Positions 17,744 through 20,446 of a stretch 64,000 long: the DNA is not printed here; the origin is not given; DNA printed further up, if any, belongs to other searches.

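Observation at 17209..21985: Composite defense locus: DUF262-HNH nuclease + small ORF + 800-aa DUF1156-type methyltransferase, convergent with a PD-(D/E)xK-like nuclease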

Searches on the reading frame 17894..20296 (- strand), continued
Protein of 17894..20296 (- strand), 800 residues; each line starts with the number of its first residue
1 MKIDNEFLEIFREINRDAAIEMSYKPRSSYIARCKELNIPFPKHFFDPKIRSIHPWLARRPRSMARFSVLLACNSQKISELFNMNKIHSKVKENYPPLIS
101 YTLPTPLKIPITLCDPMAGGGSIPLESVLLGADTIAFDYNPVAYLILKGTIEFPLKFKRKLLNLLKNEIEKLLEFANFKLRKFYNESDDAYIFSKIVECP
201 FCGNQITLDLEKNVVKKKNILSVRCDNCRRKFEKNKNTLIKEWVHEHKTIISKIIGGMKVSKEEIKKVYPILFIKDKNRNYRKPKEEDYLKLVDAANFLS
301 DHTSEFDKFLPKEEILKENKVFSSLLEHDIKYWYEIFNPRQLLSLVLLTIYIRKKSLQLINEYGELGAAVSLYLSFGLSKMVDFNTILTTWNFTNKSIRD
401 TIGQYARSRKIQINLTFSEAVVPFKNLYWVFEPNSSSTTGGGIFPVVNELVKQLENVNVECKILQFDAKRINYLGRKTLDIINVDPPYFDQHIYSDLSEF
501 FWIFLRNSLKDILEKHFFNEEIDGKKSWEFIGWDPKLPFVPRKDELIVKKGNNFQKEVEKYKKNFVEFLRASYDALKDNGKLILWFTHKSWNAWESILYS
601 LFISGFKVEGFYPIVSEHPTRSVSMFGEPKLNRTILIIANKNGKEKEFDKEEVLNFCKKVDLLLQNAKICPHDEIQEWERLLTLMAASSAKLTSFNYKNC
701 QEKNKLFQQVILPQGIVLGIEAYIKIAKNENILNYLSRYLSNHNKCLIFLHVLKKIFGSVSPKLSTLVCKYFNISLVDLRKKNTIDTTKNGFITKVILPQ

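Call 38: search_protein_families(library=ncbifam, proteins=[L091:10997-14179:+, L086:4123-7275:+, L104:4555-7821:+, L091:7153-7899:+], max_evalue=0.001)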
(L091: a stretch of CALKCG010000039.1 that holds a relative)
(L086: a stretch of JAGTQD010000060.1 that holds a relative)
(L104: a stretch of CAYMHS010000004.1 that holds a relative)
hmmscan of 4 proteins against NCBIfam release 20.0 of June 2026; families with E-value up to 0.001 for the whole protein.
L091:10997-14179:+ (1060 aa): 0 families

L086:4123-7275:+ (1050 aa): 1 family
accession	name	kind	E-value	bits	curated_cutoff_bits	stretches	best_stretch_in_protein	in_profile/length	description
NF042962.1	DUF499_antiphage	equivalog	1.8e-08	32.8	1200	1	206-423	160-362/1025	anti-phage-associated DUF499 domain-containing protein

L104:4555-7821:+ (1088 aa): 21 families
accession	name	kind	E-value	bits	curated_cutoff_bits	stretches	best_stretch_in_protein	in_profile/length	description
TIGR04121.1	DEXH_lig_assoc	equivalog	5.8e-28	97.1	850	2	51-262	12-222/804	ligase-associated DNA damage response DEXH box helicase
TIGR03817.1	DECH_helic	hypoth_equivalog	1.1e-23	83.4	874.1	2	52-234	36-213/742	helicase/secretion neighborhood putative DEAH-box helicase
NF010338.0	PRK13767.1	equivalog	4.7e-21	74.8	849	2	334-466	269-397/877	ATP-dependent helicase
TIGR03158.1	cas3_cyano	exception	1.2e-14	54.2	69.1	1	56-265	1-231/357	type I-D CRISPR-associated helicase Cas3'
TIGR04095.1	dnd_restrict_1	equivalog_domain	6.9e-13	48.4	600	2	337-502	267-435/451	DNA phosphorothioation system restriction enzyme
NF002251.0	PRK01172.1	equivalog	7.7e-13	47.5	891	1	50-236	20-190/674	ATP-dependent DNA helicase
NF007284.0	PRK09751.1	equivalog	3e-11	41.3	1496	1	339-453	304-419/1538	ATP-dependent helicase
TIGR00614.1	recQ_fam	subfamily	4.5e-11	42.2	219.8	1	354-464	230-329/470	RecQ family ATP-dependent DNA helicase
NF053631.1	RNA_helic_CshA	equivalog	2.3e-10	39.9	646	1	57-227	26-184/434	degradosome RNA helicase CshA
TIGR01587.1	cas3_core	equivalog_domain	4.2e-09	36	102.45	1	70-276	2-217/358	CRISPR-associated helicase Cas3'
TIGR01389.1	recQ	equivalog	2.7e-08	32.7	640.2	1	385-464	250-327/591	DNA helicase RecQ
NF002654.0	PRK02362.1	equivalog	3.3e-08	32.3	887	1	52-236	23-192/739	ATP-dependent DNA helicase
NF053636.1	DDHlcsCsdAPsy1082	equivalog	1.3e-07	30.6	890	0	57-189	30-159/512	DEAD/DEAH box helicase CsdA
NF041067.1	DpdJ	equivalog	4.9e-07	27.8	800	1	50-113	147-221/1482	protein DpdJ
NF041063.1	DpdF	equivalog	5e-07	28.7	550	1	57-229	145-326/813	protein DpdF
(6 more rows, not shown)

L091:7153-7899:+ (248 aa): 0 families

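Call 48: search_solved_structures(query=A2, max_evalue=0.01)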
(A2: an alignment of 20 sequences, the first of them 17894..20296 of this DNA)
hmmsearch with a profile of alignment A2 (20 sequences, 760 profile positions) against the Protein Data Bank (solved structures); distinct sequences matched with E-value up to 0.01: 2.
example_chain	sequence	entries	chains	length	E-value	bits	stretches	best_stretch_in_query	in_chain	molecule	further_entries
7wm6_A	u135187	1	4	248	0.0041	18.8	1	479-518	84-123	Methyltransferase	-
7wm5_A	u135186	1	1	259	0.0044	18.6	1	479-518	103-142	Methyltransferase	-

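Call 85: search_dna_similar(query=window:17894-20296:-, collection=plasmids, mode=protein, max_evalue=1e-10, max_rows=15)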
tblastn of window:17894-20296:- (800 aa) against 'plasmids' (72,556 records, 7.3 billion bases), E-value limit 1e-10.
Records with a match: 74; places in all: 79; records where one place covers at least 80% of the query: 1.
Best place of each record, by identity: <60% 74.
By first word of the organism name: Leptolyngbya 6; Nostoc 5; Halobacterium 5; Planktothrix 4; Haloplanus 4; Aminobacter 4; Haloarcula 4; Rhodococcus 4; Sinorhizobium 2; Halorussus 2; and 31 more.
By predicted mobility (MOB-suite, as given by PLSDB): non-mobilizable 59; mobilizable 8; conjugative 7.
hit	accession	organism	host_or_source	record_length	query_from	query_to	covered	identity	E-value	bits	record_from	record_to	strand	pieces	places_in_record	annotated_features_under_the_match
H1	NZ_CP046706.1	Nostoc sp. ATCC 53789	-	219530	43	723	85%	24.2%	6e-32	142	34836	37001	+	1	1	DUF1156 domain-containing protein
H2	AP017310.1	Leptolyngbya sp. NIES-3755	-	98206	41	641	75%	25.8%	2e-35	152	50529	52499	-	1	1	hypothetical protein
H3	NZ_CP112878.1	Pseudanabaena galeata CCNP1313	-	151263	51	659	76%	24.9%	9e-31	138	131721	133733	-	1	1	DUF1156 domain-containing protein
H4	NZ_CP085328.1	Haladaptatus salinisoli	cell culture,saline soil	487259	50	647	75%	24.4%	2e-29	134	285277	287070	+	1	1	DUF1156 domain-containing protein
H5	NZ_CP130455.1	Candidatus Fervidibacter sacchari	hot spring sediment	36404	50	646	75%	24.3%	5e-36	155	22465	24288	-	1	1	DUF1156 domain-containing protein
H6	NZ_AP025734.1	Nostoc cf. commune SO-36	-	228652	43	647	76%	24.0%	6e-32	142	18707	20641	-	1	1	DUF1156 domain-containing protein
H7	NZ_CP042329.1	Euhalothece natronophila Z-M001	cell culture,soda lake Magadi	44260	51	658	76%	23.4%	1e-30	137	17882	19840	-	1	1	DUF1156 domain-containing protein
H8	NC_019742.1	Allocoleopsis franciscana PCC 7113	-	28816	51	617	71%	24.8%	9e-27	125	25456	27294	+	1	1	DUF1156 domain-containing protein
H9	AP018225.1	Nostoc linckia NIES-25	-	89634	43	594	69%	25.4%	5e-24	116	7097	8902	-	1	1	hypothetical protein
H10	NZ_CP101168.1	Haloglomus halophilum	cell culture,salt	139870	112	641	66%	25.7%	3e-32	143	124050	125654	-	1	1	DUF1156 domain-containing protein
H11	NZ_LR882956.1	Planktothrix agardhii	-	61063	113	621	64%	26.2%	7e-28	129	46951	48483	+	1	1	DUF1156 domain-containing protein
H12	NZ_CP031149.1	Haloplanus rubicundus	solar salt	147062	112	641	66%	24.8%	4e-29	133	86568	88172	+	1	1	DUF1156 domain-containing protein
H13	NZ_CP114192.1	Aminobacter sp. NyZ550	-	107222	119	677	70%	23.4%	5e-27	126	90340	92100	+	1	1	DUF1156 domain-containing protein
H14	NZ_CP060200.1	Aminobacter sp. MDW-2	cell culture,soil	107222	119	677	70%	23.4%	5e-27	126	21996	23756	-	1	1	DUF1156 domain-containing protein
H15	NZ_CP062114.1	Aminobacter sp. SR38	bacterial pure culture,soil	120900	119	677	70%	23.4%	5e-27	126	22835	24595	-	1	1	DUF1156 domain-containing protein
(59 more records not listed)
